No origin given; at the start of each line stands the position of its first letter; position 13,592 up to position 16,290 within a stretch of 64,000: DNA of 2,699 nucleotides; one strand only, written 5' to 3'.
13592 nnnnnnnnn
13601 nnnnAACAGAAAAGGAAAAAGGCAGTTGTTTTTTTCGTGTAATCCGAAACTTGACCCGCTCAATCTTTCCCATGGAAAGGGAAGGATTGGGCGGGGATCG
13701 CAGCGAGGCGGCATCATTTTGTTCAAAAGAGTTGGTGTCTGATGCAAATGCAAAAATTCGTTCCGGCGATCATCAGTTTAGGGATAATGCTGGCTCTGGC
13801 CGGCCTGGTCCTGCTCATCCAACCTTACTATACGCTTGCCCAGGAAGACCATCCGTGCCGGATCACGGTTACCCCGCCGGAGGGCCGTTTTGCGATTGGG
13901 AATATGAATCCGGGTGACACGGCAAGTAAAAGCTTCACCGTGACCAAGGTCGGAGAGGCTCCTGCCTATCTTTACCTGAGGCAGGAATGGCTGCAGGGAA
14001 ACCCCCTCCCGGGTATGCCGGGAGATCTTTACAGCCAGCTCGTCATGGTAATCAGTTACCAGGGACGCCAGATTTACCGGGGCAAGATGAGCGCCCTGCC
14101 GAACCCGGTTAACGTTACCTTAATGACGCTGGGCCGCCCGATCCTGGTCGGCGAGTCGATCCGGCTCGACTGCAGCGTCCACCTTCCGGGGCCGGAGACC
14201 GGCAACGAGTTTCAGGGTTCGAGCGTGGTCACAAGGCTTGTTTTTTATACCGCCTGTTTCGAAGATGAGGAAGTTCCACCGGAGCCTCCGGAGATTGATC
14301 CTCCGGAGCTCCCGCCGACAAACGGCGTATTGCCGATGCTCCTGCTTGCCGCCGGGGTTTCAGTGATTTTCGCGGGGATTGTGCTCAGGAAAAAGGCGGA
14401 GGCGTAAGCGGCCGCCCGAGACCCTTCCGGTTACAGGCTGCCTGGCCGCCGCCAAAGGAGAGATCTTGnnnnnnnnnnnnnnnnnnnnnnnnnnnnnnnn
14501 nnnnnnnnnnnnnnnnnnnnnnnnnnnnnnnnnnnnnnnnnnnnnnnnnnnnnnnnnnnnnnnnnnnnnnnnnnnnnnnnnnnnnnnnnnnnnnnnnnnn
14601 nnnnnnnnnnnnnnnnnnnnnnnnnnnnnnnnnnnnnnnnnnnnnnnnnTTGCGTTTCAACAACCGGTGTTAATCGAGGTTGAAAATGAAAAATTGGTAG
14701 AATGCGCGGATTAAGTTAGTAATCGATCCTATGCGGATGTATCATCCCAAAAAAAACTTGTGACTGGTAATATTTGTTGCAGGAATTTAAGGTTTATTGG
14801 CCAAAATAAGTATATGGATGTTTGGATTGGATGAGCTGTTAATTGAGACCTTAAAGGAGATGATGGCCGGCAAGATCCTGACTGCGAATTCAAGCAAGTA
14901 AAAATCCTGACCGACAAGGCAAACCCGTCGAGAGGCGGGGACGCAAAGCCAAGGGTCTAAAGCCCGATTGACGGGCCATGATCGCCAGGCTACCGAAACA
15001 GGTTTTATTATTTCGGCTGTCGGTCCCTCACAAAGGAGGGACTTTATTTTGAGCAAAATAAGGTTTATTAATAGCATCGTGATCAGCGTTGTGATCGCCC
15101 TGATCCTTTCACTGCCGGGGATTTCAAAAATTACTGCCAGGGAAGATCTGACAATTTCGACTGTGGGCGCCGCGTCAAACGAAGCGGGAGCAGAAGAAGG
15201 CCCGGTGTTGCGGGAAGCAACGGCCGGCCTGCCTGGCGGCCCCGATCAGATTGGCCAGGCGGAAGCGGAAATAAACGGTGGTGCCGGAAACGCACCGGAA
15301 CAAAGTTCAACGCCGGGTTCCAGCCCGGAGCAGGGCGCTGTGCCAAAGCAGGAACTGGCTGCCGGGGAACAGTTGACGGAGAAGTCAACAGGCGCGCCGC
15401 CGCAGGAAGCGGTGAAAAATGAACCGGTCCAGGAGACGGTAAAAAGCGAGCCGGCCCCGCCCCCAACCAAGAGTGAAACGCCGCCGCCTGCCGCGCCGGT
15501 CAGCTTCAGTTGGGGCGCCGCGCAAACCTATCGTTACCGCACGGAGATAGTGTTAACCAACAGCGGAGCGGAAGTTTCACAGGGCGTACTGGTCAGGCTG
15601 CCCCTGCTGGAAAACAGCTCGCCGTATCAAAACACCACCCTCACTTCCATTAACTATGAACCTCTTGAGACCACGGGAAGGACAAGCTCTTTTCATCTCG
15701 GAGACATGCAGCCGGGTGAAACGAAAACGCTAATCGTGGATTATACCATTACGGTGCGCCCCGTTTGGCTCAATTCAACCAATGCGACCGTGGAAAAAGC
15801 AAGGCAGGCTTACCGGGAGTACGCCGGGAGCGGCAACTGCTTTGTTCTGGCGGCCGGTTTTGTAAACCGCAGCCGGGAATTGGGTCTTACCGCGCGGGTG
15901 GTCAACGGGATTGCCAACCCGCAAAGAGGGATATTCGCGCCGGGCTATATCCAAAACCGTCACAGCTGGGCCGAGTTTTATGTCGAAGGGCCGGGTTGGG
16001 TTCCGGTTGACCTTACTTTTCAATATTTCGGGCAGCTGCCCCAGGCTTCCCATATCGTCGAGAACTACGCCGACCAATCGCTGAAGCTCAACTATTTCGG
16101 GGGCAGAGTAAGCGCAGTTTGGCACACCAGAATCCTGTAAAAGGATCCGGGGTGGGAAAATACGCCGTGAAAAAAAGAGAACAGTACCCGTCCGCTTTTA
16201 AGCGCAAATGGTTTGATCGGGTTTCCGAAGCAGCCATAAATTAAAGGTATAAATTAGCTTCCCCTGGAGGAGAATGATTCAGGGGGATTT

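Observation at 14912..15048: Second GEMM riboswitch with an RBS-sequestering hairpin controls a secreted transglutaminase-like protein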

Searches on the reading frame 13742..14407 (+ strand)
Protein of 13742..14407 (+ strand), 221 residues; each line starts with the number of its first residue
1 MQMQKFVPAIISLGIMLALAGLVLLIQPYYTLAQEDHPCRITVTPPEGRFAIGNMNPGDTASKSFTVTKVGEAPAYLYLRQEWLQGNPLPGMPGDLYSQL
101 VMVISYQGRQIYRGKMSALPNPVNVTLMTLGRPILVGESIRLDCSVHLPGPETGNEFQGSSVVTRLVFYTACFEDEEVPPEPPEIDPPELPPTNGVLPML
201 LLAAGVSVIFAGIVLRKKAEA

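Call 7: search_protein_families(library=pfam, proteins=[window:13742-14407:+], max_evalue=0.01)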
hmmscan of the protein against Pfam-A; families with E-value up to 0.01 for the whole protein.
window:13742-14407:+ (221 aa): 0 families

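Call 38: search_protein_families(library=ncbifam, proteins=[window:13742-14407:+], max_evalue=0.01)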
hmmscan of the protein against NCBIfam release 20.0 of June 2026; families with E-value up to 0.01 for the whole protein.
window:13742-14407:+ (221 aa): 0 families

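Call 50: search_protein_families(library=pfam, proteins=[window:13742-14407:+], max_evalue=5)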
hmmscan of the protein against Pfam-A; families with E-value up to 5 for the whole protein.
window:13742-14407:+ (221 aa): 1 family
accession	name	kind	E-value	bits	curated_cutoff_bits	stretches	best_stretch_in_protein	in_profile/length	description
PF24282.1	DUF7470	-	0.86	10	27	1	10-27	29-46/58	Family of unknown function (DUF7470)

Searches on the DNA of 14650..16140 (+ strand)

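Call 20: search_rna_families(source=window, start=14650, end=15100, threshold=evalue, max_evalue=10)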
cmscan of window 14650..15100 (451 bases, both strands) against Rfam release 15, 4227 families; matches with E-value up to 10: 5.
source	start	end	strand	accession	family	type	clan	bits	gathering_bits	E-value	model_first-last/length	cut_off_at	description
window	14908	14997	+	RF01051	c-di-GMP-I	Cis-reg; riboswitch;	CL00126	79.4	35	3.9e-16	1-87/87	no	c-di-GMP-I riboswitch aptamer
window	14654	14686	-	RF01329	CRISPR-DR15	Gene; CRISPR;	-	22.3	36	0.038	1-37/37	no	CRISPR RNA direct repeat element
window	14650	14691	+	RF02700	HtrA_thermometer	Cis-reg; thermoregulator;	-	18.2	52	0.94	10-46/46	5'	HtrA 5' UTR thermometer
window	14855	14907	+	RF00274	SNORD57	Gene; snRNA; snoRNA; CD-box;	CL00058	15.3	47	2.8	1-72/72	no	Small nucleolar RNA SNORD57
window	14668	14752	-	RF01860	Afu_455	Gene; snRNA; snoRNA; CD-box;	-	13.7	48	9.1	1-92/92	no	A. fumigatus snoRNA Afu_455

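Call 61: search_rna_families(sources=[L001, L003, L004, L006, L007, L013, L016, L017, L025, L037, L046, L048, L005, L032, L045], threshold=gathering)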
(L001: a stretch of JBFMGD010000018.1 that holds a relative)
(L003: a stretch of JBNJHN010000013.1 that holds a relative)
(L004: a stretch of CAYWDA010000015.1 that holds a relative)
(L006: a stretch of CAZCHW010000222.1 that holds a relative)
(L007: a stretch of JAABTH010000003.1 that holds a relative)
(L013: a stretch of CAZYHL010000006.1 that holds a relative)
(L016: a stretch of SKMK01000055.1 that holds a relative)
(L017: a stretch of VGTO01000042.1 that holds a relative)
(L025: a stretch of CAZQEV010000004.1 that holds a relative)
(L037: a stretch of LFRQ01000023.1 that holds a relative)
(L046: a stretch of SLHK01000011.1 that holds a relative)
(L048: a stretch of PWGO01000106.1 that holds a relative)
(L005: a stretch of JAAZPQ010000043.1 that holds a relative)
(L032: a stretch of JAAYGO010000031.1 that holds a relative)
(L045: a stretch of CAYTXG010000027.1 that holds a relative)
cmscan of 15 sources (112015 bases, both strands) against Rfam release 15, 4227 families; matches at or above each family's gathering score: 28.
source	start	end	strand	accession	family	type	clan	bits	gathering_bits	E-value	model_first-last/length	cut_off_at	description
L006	2317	2405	+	RF01051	c-di-GMP-I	Cis-reg; riboswitch;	CL00126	84.7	35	5.1e-15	1-87/87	no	c-di-GMP-I riboswitch aptamer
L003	3191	3279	+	RF01051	c-di-GMP-I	Cis-reg; riboswitch;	CL00126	84.3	35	6.4e-15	1-87/87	no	c-di-GMP-I riboswitch aptamer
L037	2277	2369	+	RF01051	c-di-GMP-I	Cis-reg; riboswitch;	CL00126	84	35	7.6e-15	1-87/87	no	c-di-GMP-I riboswitch aptamer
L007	3479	3567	+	RF01051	c-di-GMP-I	Cis-reg; riboswitch;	CL00126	83.4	35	1.1e-14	1-87/87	no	c-di-GMP-I riboswitch aptamer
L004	3369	3457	+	RF01051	c-di-GMP-I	Cis-reg; riboswitch;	CL00126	81.5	35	3.1e-14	1-87/87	no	c-di-GMP-I riboswitch aptamer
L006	2131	2219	+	RF01051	c-di-GMP-I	Cis-reg; riboswitch;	CL00126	80.9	35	4.2e-14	1-87/87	no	c-di-GMP-I riboswitch aptamer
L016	3677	3766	+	RF01051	c-di-GMP-I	Cis-reg; riboswitch;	CL00126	80.9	35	4.2e-14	1-87/87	no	c-di-GMP-I riboswitch aptamer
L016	3859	3948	+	RF01051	c-di-GMP-I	Cis-reg; riboswitch;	CL00126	80.1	35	6.9e-14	1-87/87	no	c-di-GMP-I riboswitch aptamer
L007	3294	3382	+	RF01051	c-di-GMP-I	Cis-reg; riboswitch;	CL00126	79.2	35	1.1e-13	1-87/87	no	c-di-GMP-I riboswitch aptamer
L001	3394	3482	+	RF01051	c-di-GMP-I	Cis-reg; riboswitch;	CL00126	78.6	35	1.6e-13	1-87/87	no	c-di-GMP-I riboswitch aptamer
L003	3368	3457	+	RF01051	c-di-GMP-I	Cis-reg; riboswitch;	CL00126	78.5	35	1.6e-13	1-87/87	no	c-di-GMP-I riboswitch aptamer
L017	3828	3917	+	RF01051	c-di-GMP-I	Cis-reg; riboswitch;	CL00126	78.5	35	1.6e-13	1-87/87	no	c-di-GMP-I riboswitch aptamer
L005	1057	1144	+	RF01051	c-di-GMP-I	Cis-reg; riboswitch;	CL00126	78.4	35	1.8e-13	1-87/87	no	c-di-GMP-I riboswitch aptamer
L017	3648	3737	+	RF01051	c-di-GMP-I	Cis-reg; riboswitch;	CL00126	78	35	2.2e-13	1-87/87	no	c-di-GMP-I riboswitch aptamer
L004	3175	3263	+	RF01051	c-di-GMP-I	Cis-reg; riboswitch;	CL00126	77.6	35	2.8e-13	1-87/87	no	c-di-GMP-I riboswitch aptamer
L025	3710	3800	+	RF03167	c-di-GMP-I-GGC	Cis-reg; riboswitch;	CL00126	76.3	59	4.4e-16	1-80/80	no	c-di-GMP-I-GGC riboswitch aptamer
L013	3391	3480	+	RF03167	c-di-GMP-I-GGC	Cis-reg; riboswitch;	CL00126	75.4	59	7.9e-16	1-80/80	no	c-di-GMP-I-GGC riboswitch aptamer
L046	134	224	+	RF03167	c-di-GMP-I-GGC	Cis-reg; riboswitch;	CL00126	73.9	59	2.1e-15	1-80/80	no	c-di-GMP-I-GGC riboswitch aptamer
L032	458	550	+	RF03167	c-di-GMP-I-GGC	Cis-reg; riboswitch;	CL00126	73.2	59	3.4e-15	1-80/80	no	c-di-GMP-I-GGC riboswitch aptamer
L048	2961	3054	+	RF03167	c-di-GMP-I-GGC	Cis-reg; riboswitch;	CL00126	71.7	59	9e-15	1-80/80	no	c-di-GMP-I-GGC riboswitch aptamer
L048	3118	3211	+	RF03167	c-di-GMP-I-GGC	Cis-reg; riboswitch;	CL00126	71.7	59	9e-15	1-80/80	no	c-di-GMP-I-GGC riboswitch aptamer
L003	4966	5056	+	RF01051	c-di-GMP-I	Cis-reg; riboswitch;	CL00126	71.6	35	7.9e-12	1-87/87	no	c-di-GMP-I riboswitch aptamer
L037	2449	2539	+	RF03167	c-di-GMP-I-GGC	Cis-reg; riboswitch;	CL00126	71.5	59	1.1e-14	1-80/80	no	c-di-GMP-I-GGC riboswitch aptamer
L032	322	412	+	RF03167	c-di-GMP-I-GGC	Cis-reg; riboswitch;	CL00126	70.6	59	1.9e-14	1-80/80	no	c-di-GMP-I-GGC riboswitch aptamer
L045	756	846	+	RF03167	c-di-GMP-I-GGC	Cis-reg; riboswitch;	CL00126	70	59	2.8e-14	1-80/80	no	c-di-GMP-I-GGC riboswitch aptamer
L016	1175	1255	+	RF03167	c-di-GMP-I-GGC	Cis-reg; riboswitch;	CL00126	69.7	59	3.5e-14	1-80/80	no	c-di-GMP-I-GGC riboswitch aptamer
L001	640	720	+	RF03167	c-di-GMP-I-GGC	Cis-reg; riboswitch;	CL00126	61.3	59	9e-12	1-80/80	no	c-di-GMP-I-GGC riboswitch aptamer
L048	1590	1689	-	RF02510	PYLIS_3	Cis-reg;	-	39.4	38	0.00021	1-100/100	no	Pyrrolysine insertion sequence mttB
